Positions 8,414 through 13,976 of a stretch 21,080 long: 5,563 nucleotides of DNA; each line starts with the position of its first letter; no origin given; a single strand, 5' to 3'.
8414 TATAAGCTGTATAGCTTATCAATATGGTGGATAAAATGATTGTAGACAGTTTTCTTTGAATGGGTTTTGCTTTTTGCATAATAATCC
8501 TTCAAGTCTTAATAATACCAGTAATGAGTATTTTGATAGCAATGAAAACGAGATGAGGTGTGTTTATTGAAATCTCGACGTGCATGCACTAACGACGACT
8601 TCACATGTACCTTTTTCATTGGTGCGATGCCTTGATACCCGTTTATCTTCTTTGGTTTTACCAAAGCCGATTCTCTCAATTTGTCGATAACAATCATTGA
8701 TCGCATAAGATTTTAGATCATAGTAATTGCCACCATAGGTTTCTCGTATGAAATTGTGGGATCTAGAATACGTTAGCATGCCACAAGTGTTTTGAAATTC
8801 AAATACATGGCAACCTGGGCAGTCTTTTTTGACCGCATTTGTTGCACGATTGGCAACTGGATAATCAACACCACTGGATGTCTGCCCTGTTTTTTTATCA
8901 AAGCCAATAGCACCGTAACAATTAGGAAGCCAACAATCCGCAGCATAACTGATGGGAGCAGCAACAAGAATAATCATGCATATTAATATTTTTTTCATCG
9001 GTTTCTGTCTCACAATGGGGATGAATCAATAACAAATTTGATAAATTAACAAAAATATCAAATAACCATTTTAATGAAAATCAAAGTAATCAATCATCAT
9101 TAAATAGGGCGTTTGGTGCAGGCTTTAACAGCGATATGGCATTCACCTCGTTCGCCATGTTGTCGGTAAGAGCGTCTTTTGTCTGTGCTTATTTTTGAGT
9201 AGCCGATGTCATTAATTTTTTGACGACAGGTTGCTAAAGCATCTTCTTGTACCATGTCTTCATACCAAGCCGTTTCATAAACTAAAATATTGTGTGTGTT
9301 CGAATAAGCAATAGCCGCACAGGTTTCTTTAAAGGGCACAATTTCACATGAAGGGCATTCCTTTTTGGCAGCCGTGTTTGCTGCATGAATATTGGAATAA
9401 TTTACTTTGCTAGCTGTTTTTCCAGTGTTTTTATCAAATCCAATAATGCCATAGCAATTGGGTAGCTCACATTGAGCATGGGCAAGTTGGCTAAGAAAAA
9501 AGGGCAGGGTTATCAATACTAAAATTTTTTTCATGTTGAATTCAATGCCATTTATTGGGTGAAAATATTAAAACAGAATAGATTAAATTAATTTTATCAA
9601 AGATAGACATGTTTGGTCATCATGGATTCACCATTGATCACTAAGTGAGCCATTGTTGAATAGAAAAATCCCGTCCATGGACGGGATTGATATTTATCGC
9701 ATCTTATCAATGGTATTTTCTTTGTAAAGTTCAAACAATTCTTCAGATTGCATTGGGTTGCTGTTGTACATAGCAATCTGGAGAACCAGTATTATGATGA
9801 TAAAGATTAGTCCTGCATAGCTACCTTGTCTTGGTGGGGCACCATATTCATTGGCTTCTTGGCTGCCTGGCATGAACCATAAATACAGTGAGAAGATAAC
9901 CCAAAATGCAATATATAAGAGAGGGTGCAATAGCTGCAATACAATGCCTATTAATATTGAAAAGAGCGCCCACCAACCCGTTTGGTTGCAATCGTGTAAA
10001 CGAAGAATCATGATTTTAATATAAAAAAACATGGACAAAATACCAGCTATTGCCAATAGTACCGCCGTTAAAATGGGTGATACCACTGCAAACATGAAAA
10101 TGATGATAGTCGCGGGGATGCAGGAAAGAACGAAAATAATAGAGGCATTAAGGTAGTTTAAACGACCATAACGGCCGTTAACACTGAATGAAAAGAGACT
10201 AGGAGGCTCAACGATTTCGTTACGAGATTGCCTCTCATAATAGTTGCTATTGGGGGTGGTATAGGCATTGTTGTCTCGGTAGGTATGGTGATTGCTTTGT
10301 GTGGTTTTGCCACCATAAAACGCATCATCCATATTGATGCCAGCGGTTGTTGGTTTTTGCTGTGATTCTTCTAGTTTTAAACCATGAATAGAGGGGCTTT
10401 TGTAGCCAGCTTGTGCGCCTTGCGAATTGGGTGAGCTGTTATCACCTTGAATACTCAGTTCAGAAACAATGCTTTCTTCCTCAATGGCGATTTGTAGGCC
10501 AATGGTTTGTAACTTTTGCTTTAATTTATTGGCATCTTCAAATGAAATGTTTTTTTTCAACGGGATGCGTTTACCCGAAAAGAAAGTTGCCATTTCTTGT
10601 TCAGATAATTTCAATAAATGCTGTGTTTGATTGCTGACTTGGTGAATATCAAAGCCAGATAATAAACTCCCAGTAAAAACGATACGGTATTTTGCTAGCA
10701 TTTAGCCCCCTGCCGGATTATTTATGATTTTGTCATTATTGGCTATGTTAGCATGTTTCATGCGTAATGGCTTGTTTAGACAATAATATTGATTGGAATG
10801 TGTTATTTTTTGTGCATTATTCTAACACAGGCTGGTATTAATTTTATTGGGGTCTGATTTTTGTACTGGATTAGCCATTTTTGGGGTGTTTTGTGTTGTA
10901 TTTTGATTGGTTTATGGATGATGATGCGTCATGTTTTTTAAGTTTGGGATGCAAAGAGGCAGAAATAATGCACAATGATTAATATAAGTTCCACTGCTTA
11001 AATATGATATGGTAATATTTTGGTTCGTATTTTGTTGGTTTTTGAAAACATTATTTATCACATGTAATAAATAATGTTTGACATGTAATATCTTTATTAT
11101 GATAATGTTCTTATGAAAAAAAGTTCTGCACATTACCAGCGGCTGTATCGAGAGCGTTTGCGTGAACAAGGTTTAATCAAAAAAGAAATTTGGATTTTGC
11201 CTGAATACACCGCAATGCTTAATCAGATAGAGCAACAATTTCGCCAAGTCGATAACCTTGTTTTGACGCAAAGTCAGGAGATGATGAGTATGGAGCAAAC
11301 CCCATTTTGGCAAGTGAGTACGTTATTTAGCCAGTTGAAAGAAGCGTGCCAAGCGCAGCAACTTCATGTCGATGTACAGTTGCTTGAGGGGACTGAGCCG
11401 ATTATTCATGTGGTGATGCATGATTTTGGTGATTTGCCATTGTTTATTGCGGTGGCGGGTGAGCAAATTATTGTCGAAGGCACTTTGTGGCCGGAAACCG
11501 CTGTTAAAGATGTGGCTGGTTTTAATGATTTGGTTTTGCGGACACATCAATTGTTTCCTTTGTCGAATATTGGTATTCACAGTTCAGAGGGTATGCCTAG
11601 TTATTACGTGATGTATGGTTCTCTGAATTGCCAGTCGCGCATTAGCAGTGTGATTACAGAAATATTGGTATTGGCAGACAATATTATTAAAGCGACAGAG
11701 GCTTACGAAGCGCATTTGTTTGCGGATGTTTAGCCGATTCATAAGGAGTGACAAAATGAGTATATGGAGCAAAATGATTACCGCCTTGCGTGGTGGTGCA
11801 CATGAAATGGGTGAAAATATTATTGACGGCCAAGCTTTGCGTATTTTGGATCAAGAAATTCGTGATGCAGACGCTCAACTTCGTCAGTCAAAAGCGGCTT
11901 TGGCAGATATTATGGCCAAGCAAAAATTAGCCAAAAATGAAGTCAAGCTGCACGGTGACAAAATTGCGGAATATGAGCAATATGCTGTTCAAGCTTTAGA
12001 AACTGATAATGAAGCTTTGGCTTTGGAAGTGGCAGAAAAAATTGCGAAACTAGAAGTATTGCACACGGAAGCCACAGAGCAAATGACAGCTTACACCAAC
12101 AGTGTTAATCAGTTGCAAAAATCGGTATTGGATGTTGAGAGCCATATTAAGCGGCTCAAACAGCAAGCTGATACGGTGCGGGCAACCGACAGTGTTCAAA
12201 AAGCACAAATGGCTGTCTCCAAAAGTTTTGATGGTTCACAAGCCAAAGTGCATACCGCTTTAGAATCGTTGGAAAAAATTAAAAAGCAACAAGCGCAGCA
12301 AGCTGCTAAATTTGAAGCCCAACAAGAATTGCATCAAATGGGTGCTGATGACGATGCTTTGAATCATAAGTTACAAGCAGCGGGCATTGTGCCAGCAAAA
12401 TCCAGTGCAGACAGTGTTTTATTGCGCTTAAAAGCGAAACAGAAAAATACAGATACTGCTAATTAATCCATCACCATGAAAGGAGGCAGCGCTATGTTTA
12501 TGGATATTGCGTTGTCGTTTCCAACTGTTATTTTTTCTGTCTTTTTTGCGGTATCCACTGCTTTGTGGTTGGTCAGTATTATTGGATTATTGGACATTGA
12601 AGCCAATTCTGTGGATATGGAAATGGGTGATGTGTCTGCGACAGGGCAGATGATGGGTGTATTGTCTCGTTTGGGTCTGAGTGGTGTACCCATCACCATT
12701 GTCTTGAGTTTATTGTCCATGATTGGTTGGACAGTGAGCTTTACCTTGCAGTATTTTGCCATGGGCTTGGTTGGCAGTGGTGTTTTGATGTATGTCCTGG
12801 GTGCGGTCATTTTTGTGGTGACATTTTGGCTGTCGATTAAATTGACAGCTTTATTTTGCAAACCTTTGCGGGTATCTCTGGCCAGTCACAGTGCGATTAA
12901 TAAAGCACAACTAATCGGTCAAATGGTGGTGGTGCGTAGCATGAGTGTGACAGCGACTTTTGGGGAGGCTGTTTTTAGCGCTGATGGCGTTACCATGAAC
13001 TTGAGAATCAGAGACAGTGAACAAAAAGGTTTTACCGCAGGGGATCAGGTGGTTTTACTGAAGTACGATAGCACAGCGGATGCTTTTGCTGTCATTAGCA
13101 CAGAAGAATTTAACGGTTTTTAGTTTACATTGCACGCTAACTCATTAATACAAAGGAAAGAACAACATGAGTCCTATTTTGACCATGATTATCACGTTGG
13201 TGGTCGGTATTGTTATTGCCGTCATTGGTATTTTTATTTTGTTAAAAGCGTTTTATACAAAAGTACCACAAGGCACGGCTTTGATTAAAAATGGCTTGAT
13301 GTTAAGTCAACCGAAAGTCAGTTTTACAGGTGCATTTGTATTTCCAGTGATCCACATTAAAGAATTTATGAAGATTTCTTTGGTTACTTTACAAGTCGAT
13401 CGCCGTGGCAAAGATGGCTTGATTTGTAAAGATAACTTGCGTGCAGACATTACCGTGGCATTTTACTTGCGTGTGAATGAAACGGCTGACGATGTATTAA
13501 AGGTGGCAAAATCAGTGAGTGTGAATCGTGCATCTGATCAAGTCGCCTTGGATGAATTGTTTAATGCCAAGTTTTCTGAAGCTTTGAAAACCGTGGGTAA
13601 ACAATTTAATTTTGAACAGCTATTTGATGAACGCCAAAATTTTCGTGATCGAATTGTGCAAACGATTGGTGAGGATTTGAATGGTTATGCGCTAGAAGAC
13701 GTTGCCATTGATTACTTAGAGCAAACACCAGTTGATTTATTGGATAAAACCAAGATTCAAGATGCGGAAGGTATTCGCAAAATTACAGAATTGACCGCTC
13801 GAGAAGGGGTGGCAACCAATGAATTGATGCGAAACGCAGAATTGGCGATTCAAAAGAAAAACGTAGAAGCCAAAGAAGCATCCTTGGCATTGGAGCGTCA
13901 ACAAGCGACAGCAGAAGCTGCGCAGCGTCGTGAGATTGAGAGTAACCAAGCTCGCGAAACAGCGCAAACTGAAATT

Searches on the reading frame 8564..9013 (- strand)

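Call 40: search_protein_families(library=pfam, proteins=[window:8564-9013:-], max_evalue=0.001)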
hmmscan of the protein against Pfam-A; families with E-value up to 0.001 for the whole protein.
window:8564-9013:- (149 aa): 1 family
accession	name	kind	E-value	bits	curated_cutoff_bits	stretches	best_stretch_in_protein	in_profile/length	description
PF13827.11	DUF4189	-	1.7e-10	41.8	25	1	33-110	1-84/97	Domain of unknown function (DUF4189)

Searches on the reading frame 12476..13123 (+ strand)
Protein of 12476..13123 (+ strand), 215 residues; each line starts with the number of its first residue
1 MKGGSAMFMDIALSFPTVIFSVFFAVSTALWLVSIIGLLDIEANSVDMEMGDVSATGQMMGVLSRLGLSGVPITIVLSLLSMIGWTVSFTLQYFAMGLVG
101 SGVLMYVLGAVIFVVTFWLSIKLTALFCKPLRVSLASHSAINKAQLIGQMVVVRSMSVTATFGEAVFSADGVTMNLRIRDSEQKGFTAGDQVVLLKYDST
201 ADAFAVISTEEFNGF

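Call 4: search_protein_families(library=pfam, proteins=[window:12476-13123:+], max_evalue=0.01)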
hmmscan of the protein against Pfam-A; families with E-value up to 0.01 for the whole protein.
window:12476-13123:+ (215 aa): 0 families

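Call 5: search_protein_families(library=ncbifam, proteins=[window:12476-13123:+], max_evalue=0.01)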
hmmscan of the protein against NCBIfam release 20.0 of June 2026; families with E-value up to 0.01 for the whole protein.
window:12476-13123:+ (215 aa): 1 family
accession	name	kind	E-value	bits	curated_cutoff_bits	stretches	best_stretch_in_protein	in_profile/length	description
NF047999.1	Erum7620_fam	equivalog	0.0034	17.9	90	1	4-40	13-49/113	Erum7620/ECH_0207 family putative T1SS effector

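Call 6: search_protein_families(library=padloc, proteins=[window:12476-13123:+], max_evalue=0.01)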
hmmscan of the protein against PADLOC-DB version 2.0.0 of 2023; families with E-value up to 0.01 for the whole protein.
window:12476-13123:+ (215 aa): 0 families

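Call 23: search_protein_families(library=pfam, proteins=[window:12476-13123:+], max_evalue=10)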
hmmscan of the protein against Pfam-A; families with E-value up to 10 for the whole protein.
window:12476-13123:+ (215 aa): 1 family
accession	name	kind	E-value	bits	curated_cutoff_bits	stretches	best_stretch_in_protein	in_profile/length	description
PF21001.2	YqiJ_N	-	0.71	10.5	23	1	31-115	15-110/116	Inner membrane protein YqiJ, N-terminal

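Call 36: search_protein_families(library=pfam, proteins=[window:12476-13120:+], max_evalue=1)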
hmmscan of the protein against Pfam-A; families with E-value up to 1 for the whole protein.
window:12476-13120:+ (215 aa): 1 family
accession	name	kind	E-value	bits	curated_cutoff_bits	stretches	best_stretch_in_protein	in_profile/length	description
PF21001.2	YqiJ_N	-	0.71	10.5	23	0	31-115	15-110/116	Inner membrane protein YqiJ, N-terminal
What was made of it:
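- Tried and rejected: The only hit was YqiJ_N at E=0.71 (calls 23, 36).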

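Call 61: search_solved_structures(query=A6, max_evalue=10, show_alignments=1)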
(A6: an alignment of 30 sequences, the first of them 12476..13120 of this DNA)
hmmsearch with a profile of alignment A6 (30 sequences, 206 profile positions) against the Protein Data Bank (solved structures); distinct sequences matched with E-value up to 10: 3.
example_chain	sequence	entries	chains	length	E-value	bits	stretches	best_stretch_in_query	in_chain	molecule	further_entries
7osv_A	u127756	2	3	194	0.15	14.5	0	176-201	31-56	DeNovoTIM6-SB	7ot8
6xxd_A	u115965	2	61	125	0.66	12.4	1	41-87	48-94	PilA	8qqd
8q73_A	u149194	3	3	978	0.77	12.2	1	65-137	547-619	Copper-transporting ATPase HMA4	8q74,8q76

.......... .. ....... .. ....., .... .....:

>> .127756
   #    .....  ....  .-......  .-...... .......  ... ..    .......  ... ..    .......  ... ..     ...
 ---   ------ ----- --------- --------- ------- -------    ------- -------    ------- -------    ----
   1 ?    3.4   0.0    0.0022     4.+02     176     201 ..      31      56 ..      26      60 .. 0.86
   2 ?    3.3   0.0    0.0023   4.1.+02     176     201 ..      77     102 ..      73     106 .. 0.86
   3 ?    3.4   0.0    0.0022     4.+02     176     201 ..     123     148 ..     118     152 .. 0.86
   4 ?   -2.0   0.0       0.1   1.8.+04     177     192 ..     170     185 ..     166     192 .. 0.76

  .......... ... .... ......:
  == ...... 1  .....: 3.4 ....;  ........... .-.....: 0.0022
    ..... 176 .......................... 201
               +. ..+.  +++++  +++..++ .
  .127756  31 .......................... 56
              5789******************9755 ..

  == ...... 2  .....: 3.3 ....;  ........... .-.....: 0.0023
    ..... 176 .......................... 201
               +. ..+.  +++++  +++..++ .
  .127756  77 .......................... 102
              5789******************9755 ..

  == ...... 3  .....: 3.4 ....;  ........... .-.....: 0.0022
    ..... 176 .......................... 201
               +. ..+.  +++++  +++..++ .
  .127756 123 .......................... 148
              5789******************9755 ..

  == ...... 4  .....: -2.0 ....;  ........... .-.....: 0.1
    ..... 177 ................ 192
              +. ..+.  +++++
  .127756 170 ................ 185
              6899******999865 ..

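Call 63: search_protein_families(library=pfam, alignment_id=A6, max_evalue=0.01)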
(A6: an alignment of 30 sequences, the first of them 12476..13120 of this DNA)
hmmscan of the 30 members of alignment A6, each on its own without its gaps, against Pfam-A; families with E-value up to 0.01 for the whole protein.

A. member 1, window:12476-13120:+ (215 aa): 0 families

B. families by the number of members that match (of 30 scanned): 2 families
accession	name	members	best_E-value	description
PF22807.2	TrAA12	1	1.9e-05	TrAA12-like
PF19140.5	DUF5823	1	0.0011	Family of unknown function (DUF5823)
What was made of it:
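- Tried and rejected: None of the 30 family members hits those Pfam families (call 63), and the profile finds nothing in the PDB (call 61).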

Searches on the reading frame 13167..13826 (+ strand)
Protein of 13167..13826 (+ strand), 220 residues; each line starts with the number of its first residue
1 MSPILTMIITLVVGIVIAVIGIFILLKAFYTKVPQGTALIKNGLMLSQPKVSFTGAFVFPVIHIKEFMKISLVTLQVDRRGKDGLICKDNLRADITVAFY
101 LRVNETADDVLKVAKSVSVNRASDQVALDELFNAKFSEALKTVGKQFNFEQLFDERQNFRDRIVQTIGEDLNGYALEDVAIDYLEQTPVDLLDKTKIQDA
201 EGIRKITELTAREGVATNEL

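Call 36: search_protein_families(library=pfam, proteins=[window:13167-13826:+], max_evalue=1)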
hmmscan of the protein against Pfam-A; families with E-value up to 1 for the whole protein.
window:13167-13826:+ (220 aa): 1 family
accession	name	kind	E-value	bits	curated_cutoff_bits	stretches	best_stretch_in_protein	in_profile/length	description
PF01145.31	Band_7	-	7.1e-11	42.9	23.6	1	52-181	21-142/176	SPFH domain / Band 7 family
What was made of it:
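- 13167..15194 (+): 675-aa flotillin-like SPFH protein: an N-terminal TM segment, a Band_7 domain, and about 400 aa of E/A/R/K-rich coiled coil (BacD position). Band_7, E=7.1e-11, on residues 1-220 (call 36).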

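Call 37: search_solved_structures(query=window:13167-13826:+, max_evalue=1)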
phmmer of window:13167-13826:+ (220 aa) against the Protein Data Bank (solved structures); distinct sequences matched with E-value up to 1: 0.
